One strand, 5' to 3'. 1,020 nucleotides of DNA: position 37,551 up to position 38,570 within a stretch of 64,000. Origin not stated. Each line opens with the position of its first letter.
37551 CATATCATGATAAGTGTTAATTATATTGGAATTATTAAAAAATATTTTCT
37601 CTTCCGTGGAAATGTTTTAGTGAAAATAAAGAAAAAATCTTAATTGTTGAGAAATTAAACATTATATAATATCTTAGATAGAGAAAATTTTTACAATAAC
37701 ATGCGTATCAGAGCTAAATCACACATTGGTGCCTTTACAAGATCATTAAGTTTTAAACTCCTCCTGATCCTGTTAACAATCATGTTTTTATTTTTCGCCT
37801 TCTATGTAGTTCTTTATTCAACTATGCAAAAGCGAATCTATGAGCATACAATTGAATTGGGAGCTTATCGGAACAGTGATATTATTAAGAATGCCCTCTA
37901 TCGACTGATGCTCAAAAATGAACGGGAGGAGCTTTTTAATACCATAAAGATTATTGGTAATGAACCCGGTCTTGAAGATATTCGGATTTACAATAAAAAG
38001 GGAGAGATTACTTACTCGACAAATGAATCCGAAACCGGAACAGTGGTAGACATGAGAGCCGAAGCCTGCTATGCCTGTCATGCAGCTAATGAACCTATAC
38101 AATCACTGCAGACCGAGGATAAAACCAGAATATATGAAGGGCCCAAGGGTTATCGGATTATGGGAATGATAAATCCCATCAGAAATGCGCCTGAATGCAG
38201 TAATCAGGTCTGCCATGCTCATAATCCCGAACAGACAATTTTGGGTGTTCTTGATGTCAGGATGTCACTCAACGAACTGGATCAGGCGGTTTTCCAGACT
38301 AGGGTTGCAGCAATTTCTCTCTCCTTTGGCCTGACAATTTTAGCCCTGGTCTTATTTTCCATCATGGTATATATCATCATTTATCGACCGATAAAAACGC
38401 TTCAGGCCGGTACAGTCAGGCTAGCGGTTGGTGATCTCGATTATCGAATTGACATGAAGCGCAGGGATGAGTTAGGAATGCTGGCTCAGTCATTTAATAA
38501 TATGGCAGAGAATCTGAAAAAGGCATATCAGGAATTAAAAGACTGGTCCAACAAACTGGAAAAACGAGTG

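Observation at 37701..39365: Histidine kinase with c-type haem motifs in its periplasmic sensor domain, divergent from the hydrogenase operon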

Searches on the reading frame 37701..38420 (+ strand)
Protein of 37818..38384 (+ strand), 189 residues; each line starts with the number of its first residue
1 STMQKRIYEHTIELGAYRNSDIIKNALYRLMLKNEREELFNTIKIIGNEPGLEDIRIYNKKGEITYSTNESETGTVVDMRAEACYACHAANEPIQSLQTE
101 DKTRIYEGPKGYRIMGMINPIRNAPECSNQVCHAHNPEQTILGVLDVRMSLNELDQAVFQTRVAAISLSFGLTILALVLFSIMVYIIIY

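Call 7: search_solved_structures(query=window:37818-38306:+, max_evalue=10, show_alignments=3)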
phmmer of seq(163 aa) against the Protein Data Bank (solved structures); distinct sequences matched with E-value up to 10: 1.
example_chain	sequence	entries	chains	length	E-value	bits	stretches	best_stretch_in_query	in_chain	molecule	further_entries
2a62_A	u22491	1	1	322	0.58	13.5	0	120-159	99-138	Cadherin-8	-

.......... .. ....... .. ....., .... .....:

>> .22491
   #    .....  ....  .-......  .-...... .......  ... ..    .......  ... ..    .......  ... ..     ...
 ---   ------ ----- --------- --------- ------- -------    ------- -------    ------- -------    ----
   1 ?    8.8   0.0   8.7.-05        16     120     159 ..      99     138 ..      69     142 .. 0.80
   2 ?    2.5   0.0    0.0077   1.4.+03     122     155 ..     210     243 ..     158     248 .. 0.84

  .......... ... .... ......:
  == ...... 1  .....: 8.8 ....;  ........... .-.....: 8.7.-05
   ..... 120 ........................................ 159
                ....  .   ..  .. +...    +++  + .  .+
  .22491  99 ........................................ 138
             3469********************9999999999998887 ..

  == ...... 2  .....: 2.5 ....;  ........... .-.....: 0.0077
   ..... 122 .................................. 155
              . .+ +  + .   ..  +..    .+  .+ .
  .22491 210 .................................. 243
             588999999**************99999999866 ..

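Call 8: find_homologous_proteins(query=window:37818-38384:+, max_evalue=0.001)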
Query seq(189 aa) (189 aa): 16 proteins with E <= 0.001 among 99 candidates.
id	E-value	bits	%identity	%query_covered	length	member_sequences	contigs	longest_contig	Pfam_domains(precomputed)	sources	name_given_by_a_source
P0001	1.2e-70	255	61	100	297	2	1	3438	PF00672.31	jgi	jgi:two-component system NtrC family sensor kinase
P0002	1.2e-49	187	52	90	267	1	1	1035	PF00672.31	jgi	jgi:HAMP domain-containing protein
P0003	1.8e-48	183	54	77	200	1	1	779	-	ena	-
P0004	3.8e-46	175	48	83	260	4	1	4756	PF00672.31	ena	-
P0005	1.8e-43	166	51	87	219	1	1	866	-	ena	-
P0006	6.3e-43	165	45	97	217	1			-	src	-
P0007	1.3e-42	164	41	99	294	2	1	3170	PF00672.31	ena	-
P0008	2.7e-40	156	42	99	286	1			PF00672.31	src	-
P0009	8.2e-37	145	63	61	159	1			-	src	-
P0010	1.2e-36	144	42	89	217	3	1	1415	-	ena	-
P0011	3.2e-35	140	45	77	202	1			-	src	-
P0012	1.0e-22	99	55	48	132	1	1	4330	-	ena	-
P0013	4.7e-22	97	56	48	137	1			-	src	-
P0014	4.2e-20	90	42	68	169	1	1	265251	-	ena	-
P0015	2.1e-18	85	48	53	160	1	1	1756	-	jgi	jgi:sensor histidine kinase regulating citrate/malate metabolism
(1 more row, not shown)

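Call 17: find_encoding_contigs(protein=P0014, flank=10000, max_places=3)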
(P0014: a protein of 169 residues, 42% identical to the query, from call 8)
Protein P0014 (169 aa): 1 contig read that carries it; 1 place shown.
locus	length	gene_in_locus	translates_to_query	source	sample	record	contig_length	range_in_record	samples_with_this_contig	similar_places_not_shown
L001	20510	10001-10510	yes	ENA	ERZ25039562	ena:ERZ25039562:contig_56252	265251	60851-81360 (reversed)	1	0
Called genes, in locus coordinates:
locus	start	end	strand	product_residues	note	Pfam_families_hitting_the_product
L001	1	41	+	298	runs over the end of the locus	PF02673:BacA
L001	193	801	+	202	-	-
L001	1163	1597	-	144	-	-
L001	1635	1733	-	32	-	-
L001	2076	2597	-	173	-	-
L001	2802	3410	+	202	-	PF13491:FtsK_4TM (weak)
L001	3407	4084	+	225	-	PF17854:FtsK_alpha, PF01580:FtsK_SpoIIIE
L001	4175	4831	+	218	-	PF01580:FtsK_SpoIIIE, PF09397:FtsK_gamma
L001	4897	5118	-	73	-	-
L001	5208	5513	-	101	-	-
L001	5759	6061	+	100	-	PF01894:YjbQ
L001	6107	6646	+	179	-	PF14235:DUF4337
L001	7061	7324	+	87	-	-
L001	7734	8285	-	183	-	-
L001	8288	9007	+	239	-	PF03916:NrfD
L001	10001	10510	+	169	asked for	-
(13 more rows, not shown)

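Call 18: find_encoding_contigs(protein=P0001, flank=10000, max_places=3)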
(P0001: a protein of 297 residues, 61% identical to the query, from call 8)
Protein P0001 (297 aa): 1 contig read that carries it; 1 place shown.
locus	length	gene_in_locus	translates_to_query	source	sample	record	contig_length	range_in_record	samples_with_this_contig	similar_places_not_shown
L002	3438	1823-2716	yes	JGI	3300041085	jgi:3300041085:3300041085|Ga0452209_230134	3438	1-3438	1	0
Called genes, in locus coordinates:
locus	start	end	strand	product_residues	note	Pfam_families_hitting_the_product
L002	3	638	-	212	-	?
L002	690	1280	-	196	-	PF03352:Adenine_glyco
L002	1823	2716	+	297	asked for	PF00672:HAMP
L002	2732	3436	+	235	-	?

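Call 19: predict_structure(alignment_id=A2)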
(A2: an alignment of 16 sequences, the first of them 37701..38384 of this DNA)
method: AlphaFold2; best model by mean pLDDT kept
length: 228 residues; sequences in the alignment: 16
mean_pLDDT: 79.2   pTM: 0.66
mean pLDDT of the five models: 79.2, 76.6, 75.9, 72.6, 71.9
residues with pLDDT >= 90: 28; 70-90: 150; 50-70: 37; < 50: 13
segments of 3 or more residues with pLDDT < 50: 124-129, 131-137
pLDDT, mean of each block of 10 residues (from residue 1): 64 80 87 89 89 88 85 85 89 86 88 79 49 49 81 85 60 60 87 89 88 86 80
secondary structure, 60 per line:
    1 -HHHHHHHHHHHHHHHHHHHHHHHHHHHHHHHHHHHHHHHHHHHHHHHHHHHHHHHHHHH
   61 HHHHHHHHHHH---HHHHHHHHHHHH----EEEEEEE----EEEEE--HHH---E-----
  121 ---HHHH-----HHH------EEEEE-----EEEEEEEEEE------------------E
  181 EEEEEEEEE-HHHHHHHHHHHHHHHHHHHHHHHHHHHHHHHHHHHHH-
elements in order: H2-71 H75-86 E91-97 E102-106 H124-127 E142-146 E152-161 E180-189 H191-227

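Call 20: search_protein_representatives(alignment_id=A2)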
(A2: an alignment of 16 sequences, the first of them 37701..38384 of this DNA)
Query: 16 sequences, 224 profile positions. Proteins with E-value up to 0.001 (for the whole library): 2921; up to 1e-10: 1565; up to 1e-30: 482. The best 150 are listed.
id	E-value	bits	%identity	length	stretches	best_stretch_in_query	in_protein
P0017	9.6e-90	316.3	-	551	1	3-223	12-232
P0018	1.2e-89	316.0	-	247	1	1-223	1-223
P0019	6.8e-89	313.6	-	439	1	1-223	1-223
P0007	1.9e-86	305.5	-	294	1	2-224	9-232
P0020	2.8e-86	305.0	-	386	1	3-223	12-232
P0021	8.9e-84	296.8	-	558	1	4-223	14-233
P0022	7.9e-81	287.2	-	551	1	1-223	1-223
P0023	6.4e-80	284.2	-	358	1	4-224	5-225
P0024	2.1e-79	282.5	-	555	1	6-223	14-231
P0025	3.7e-77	275.2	-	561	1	2-223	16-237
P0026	4.0e-77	275.0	-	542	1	2-223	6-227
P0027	6.4e-77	274.4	-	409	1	7-223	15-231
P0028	2.1e-76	272.7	-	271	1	4-224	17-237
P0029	4.4e-76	271.6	-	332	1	2-191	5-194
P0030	5.8e-76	271.3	-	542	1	2-224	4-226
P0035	2.2e-71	256.3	-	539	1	2-224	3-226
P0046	9.2e-69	247.7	-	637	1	7-223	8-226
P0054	1.6e-66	240.4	-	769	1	2-222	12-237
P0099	6.5e-62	225.3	-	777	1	4-223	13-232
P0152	3.4e-55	203.3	-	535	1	6-223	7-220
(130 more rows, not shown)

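Call 25: find_related_loci(query=A2, collection=genome_contigs, flank=10000)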
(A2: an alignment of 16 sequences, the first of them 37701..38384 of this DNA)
Query A2 (228 aa) in genome_contigs; peptide patterns used: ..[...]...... (x = any residue, [..] = any of these).
599 stretches matched a pattern (row limit reached: there are more); 590 encode a relative of the query (tblastn E <= 1e-3); the best 80 are kept; 80 distinct loci.
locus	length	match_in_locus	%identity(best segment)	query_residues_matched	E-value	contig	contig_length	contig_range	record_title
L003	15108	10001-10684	97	1-228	3e-152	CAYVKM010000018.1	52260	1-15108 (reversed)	MAG TPA_asm: uncultured Calditrichaceae bacterium isolate SRP214966_co2_132 genome assembly, contig: NODE_617_length_522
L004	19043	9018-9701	67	1-228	1e-98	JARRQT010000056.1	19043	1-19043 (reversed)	MAG: Calditrichia bacterium isolate Spart_209_MAG scaffold_1809, whole genome shotgun sequence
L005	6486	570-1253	64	1-228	1e-98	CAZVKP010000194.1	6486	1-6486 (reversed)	MAG TPA_asm: uncultured Calditrichaceae bacterium isolate binchicken_co17_43 genome assembly, contig: NODE_22799_length_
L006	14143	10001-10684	61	1-228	2e-94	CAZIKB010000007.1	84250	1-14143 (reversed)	MAG TPA_asm: uncultured Cytophagia bacterium isolate binchicken_co121_9 genome assembly, contig: NODE_66_length_84250_co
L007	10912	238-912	60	4-228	3e-88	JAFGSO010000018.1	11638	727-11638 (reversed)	MAG: Calditrichaeota bacterium isolate Zod_Metabat.906 k87_316428, whole genome shotgun sequence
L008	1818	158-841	59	1-228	2e-91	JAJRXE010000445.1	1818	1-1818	MAG: Calditrichota bacterium isolate Dive96_bin3.123 k141_4381046, whole genome shotgun sequence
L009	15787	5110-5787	59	3-228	2e-85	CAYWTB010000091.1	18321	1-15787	MAG TPA_asm: uncultured Caldithrix sp. isolate SRP214966_co4_526 genome assembly, contig: NODE_2595_length_18321_cov_9.6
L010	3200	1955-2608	57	11-228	1e-83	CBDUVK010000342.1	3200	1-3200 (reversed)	MAG TPA_asm: uncultured bacterium isolate SRR22302364_binner23_Refined_57 genome assembly, contig: ERZ25073603.35385, wh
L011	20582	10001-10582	62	35-228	3e-81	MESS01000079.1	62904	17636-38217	MAG: Caldithrix sp. RBG_13_44_9 RBG_13_scaffold_274, whole genome shotgun sequence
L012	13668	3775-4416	58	15-228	3e-83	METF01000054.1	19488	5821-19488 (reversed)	MAG: candidate division KSB1 bacterium RBG_16_48_16 RBG_16_scaffold_14624, whole genome shotgun sequence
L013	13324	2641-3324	53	1-228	1e-79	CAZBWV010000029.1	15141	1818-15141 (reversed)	MAG TPA_asm: uncultured Calditrichaceae bacterium isolate binchicken_co219_443 genome assembly, contig: k141_1510959, wh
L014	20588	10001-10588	57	33-228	3e-73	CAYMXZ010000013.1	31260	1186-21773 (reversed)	MAG TPA_asm: uncultured Caldithrix sp. isolate binchicken_co107_282 genome assembly, contig: NODE_3636_length_31260_cov_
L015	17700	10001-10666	50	7-228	9e-72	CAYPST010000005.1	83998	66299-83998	MAG TPA_asm: uncultured bacterium isolate SRP141376_co1_385 genome assembly, contig: NODE_726_length_83998_cov_5.832196,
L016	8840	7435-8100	50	7-228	3e-72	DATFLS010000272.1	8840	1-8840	MAG TPA_asm: bacterium isolate SMAG_U9204 k141_276800, whole genome shotgun sequence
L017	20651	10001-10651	43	12-228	4e-63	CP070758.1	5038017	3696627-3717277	MAG: Gemmatimonadota bacterium isolate bin29 chromosome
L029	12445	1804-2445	44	14-226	2e-55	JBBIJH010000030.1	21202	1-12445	MAG: Ignavibacteriales bacterium isolate QH2F170213_bin_158 NODE_2764_length_21202_cov_4.196009, whole genome shotgun se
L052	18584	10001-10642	41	12-228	2e-52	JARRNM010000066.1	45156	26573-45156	MAG: Deltaproteobacteria bacterium isolate Spart_124_MAG scaffold_2298, whole genome shotgun sequence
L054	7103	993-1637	40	11-228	3e-52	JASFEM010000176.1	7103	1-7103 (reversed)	MAG: Syntrophobacterales bacterium isolate D0606M12metaG_Bin_34 D0606M12metaG_FD_scaffold_3343_c1, whole genome shotgun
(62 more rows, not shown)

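Call 28: fold_search(model_id=the predicted structure, library=pdb)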
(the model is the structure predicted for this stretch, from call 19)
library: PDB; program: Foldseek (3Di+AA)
matches with E <= 10: 435; with E <= 0.001: 12
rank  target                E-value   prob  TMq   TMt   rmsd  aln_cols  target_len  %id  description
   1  9a5d_A                1.1e-07  1.00  0.60  0.25   4.1       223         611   15  Integrative model of WALK-YYCH by crosslinking MS and deep learning (released 2024-09-18)
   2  7dud_A                1.4e-05  1.00  0.41  0.59   5.7       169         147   12  Crystal Structure of erWalK (released 2022-01-19)
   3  5is1                  2.0e-05  1.00  0.40  0.58   5.5       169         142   14  Crystal structure of the extracellular domain of sensor histidine kinase YycG from Staphylococcus aureus at 2.0 Angstrom (released 2016-07-20)
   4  4ywz_A                5.4e-05  1.00  0.41  0.59   5.7       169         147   12  Crystal structure of the extracellular receptor domain of the essential sensor kinase WalK from Staphylococcus aureus (released 2016-03-30)
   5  4ywz_B                8.5e-05  1.00  0.45  0.64   4.9       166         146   13  Crystal structure of the extracellular receptor domain of the essential sensor kinase WalK from Staphylococcus aureus (released 2016-03-30)
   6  4jgr_B                1.3e-04  1.00  0.31  0.34  11.5       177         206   16  The crystal structure of sporulation kinase D mutant sensor domain, R131A, from Bacillus subtilis subsp at 2.4A resolu (released 2013-05-15)
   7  4jgr_A                1.3e-04  1.00  0.35  0.39   7.5       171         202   15  The crystal structure of sporulation kinase D mutant sensor domain, R131A, from Bacillus subtilis subsp at 2.4A resolu (released 2013-05-15)
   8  4jgo_B                1.4e-04  1.00  0.31  0.34  11.2       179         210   14  The crystal structure of sporulation kinase d sensor domain from Bacillus subtilis subsp. (released 2013-05-15)
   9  4jgq_B                1.5e-04  1.00  0.32  0.35  10.0       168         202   15  The crystal structure of sporulation kinase D mutant sensor domain, r131a, from Bacillus subtilis subsp in co-crystall (released 2013-05-15)
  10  4jgq_A                1.6e-04  1.00  0.37  0.40   7.2       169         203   15  The crystal structure of sporulation kinase D mutant sensor domain, r131a, from Bacillus subtilis subsp in co-crystall (released 2013-05-15)
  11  4jgp_B                2.1e-04  1.00  0.34  0.38   8.5       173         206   14  The crystal structure of sporulation kinase D sensor domain from Bacillus subtilis subsp in complex with pyruvate at 2 (released 2013-05-15)
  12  4jgo_A                2.7e-04  1.00  0.35  0.38  10.8       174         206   14  The crystal structure of sporulation kinase d sensor domain from Bacillus subtilis subsp. (released 2013-05-15)
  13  3e4p_B                1.3e-03  1.00  0.45  0.41   4.7       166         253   10  Crystal structure of malonate occupied DctB (released 2008-10-21)
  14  3by9_A                1.4e-03  1.00  0.36  0.32   8.2       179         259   17  Crystal structure of the V. cholerae Histidine Kinase DctB Sensor Domain (released 2008-08-12)
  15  6lnp_D                1.6e-03  1.00  0.33  0.22   5.4       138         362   14  Crystal structure of citrate Biosensor (released 2020-05-06)
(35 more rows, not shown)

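Call 36: search_protein_families(library=pfam, proteins=[L052:9944-12286:+, L052:12279-13115:+, L052:12889-13806:+, L052:13824-14306:+, L052:14391-14819:+, L029:6242-8149:+, L029:8722-10062:+, L009:4151-4630:-, L009:3018-3668:-, L009:2435-3025:-], max_evalue=0.0001)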
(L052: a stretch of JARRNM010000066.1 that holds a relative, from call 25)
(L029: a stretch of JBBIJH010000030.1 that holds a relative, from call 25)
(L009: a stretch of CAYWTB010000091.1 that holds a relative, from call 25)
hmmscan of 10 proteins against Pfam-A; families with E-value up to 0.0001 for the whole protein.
L052:9944-12286:+ (780 aa): 8 families
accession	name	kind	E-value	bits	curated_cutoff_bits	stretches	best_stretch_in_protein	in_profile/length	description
PF02518.31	HATPase_c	-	3.7e-23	82.5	26.4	1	651-766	1-109/111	Histidine kinase-, DNA gyrase B-, and HSP90-like ATPase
PF13426.13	PAS_9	-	5.1e-18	65.7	27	2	424-522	1-103/103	PAS domain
PF08448.16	PAS_4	-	1.9e-15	57.5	23.1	1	301-403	4-109/110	PAS fold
PF00672.30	HAMP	-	2e-13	50.9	25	1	233-282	4-53/53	HAMP domain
PF00989.32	PAS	-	3.5e-12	46.8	22.6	1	414-518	1-111/113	PAS fold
PF00512.31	HisKA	-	1.9e-11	44.3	26.9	1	539-607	2-64/66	His Kinase A (phospho-acceptor) domain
PF13188.13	PAS_8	-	8.7e-11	41.8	21.8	1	414-471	1-55/65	PAS domain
PF08447.18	PAS_3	-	5.5e-07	30.2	25.6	0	439-504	3-74/89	PAS fold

L052:12279-13115:+ (278 aa): 2 families
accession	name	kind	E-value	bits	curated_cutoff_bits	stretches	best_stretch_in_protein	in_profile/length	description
PF00072.30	Response_reg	-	2.2e-31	108.8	30.2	1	9-118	1-110/111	Response regulator receiver domain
PF00989.32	PAS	-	1e-07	32.4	22.6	1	158-203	5-50/113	PAS fold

L052:12889-13806:+ (305 aa): 1 family
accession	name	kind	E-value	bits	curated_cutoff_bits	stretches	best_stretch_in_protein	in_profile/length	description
PF02518.31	HATPase_c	-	1.3e-24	87.2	26.4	1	167-278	2-109/111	Histidine kinase-, DNA gyrase B-, and HSP90-like ATPase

L052:13824-14306:+ (160 aa): 1 family
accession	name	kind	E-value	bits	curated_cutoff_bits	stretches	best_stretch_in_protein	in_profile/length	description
PF00582.32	Usp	-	2.4e-26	93.4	24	1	4-150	2-141/141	Universal stress protein family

L052:14391-14819:+ (142 aa): 1 family
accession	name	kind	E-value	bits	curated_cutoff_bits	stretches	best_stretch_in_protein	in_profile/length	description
PF00072.30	Response_reg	-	1.1e-16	61.4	30.2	1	16-101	1-84/111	Response regulator receiver domain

L029:6242-8149:+ (635 aa): 15 families
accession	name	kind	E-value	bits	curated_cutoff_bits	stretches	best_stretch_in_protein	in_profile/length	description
PF07992.20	Pyr_redox_2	-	5.2e-29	102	26.1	1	138-461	2-291/291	Pyridine nucleotide-disulphide oxidoreductase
PF14691.11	Fer4_20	-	1.5e-19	70.3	25.8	1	21-94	31-107/113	Dihydroprymidine dehydrogenase domain II, 4Fe-4S cluster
PF00037.32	Fer4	-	4.1e-12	45.8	21.1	2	600-621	2-23/24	4Fe-4S binding domain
PF12838.12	Fer4_7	-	2e-09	38.2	27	1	550-620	1-52/52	4Fe-4S dicluster domain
PF13738.12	Pyr_redox_3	-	2.2e-09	37.5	30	0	141-203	2-60/305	Pyridine nucleotide-disulphide oxidoreductase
PF13450.12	NAD_binding_8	-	1.3e-08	35.4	21.9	1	141-176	1-36/68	NAD(P)-binding Rossmann-like domain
PF01266.30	DAO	-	2.2e-08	34.5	27.9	1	138-173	1-37/353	FAD dependent oxidoreductase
PF13187.11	Fer4_9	-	6e-08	33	27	1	550-621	1-52/52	4Fe-4S dicluster domain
PF13237.11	Fer4_10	-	2.1e-07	31.2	25.5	0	545-570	3-22/53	4Fe-4S dicluster domain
PF00070.33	Pyr_redox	-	2.3e-07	31.6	22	0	138-172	1-35/82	Pyridine nucleotide-disulphide oxidoreductase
PF00890.30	FAD_binding_2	-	4.6e-07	29.8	20.4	1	139-172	2-35/414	FAD binding domain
PF12797.12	Fer4_2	-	1.2e-06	28.5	24.5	0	545-563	4-22/22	4Fe-4S binding domain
PF12837.12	Fer4_6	-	3.5e-05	24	25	0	546-565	4-23/24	4Fe-4S binding domain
PF01593.30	Amino_oxidase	-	5.1e-05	23.2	19.8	0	147-175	2-30/443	Flavin containing amine oxidoreductase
PF13484.11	Fer4_16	-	6.1e-05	24.2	30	0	550-618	1-65/66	4Fe-4S double cluster binding domain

L029:8722-10062:+ (446 aa): 3 families
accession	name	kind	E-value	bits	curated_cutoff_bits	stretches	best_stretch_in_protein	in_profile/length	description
PF00033.24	Cytochrome_B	-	8.6e-40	137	27.2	1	56-240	11-188/189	Cytochrome b/b6/petB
PF13631.11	Cytochrom_B_N_2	-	1.7e-36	126.2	27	1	116-263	1-142/169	Cytochrome b(N-terminal)/b6/petB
PF00032.22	Cytochrom_B_C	-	1.2e-06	29.2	20.7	1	326-425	1-85/102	Cytochrome b(C-terminal)/b6/petD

L009:4151-4630:- (159 aa): 2 families
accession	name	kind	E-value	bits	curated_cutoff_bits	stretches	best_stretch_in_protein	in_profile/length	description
PF13187.11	Fer4_9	-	6.5e-06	26.5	27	1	5-58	6-50/52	4Fe-4S dicluster domain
PF13534.11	Fer4_17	-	1.3e-05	26.1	22.2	1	5-59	6-60/61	4Fe-4S dicluster domain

L009:3018-3668:- (216 aa): 1 family
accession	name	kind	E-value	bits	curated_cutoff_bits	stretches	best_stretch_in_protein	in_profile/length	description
PF08713.17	DNA_alkylation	-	6.2e-35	121.2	21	1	3-200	10-211/213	DNA alkylation repair enzyme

L009:2435-3025:- (196 aa): 1 family
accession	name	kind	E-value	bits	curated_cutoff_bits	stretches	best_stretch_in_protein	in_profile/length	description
PF03352.18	Adenine_glyco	-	5.5e-81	271.1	25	1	7-182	1-176/177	Methyladenine glycosylase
